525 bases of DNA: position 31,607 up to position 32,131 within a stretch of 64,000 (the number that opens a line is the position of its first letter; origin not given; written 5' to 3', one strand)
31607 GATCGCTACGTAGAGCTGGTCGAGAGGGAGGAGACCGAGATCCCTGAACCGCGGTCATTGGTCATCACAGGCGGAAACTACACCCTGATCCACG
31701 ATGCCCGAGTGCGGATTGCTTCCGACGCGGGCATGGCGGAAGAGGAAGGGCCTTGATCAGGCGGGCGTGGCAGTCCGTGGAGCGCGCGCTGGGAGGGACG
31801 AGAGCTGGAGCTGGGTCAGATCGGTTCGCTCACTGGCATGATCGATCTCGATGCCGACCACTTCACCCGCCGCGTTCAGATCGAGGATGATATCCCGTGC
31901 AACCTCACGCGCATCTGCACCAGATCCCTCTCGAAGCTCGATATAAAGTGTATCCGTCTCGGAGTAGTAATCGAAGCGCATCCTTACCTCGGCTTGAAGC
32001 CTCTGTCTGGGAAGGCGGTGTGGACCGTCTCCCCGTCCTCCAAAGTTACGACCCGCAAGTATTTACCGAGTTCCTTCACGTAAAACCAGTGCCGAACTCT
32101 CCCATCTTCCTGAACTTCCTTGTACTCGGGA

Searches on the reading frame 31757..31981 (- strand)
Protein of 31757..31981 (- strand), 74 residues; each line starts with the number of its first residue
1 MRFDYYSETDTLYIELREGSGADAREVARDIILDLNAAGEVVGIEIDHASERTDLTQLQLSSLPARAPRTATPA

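Call 40: search_protein_families(library=pfam, proteins=[window:31757-31981:-], max_evalue=0.1)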
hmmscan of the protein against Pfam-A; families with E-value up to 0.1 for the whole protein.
window:31757-31981:- (74 aa): 1 family
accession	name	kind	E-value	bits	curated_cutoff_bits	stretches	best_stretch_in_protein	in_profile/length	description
PF10049.14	DUF2283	-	1.3e-16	60.9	23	1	3-50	2-49/49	Protein of unknown function (DUF2283)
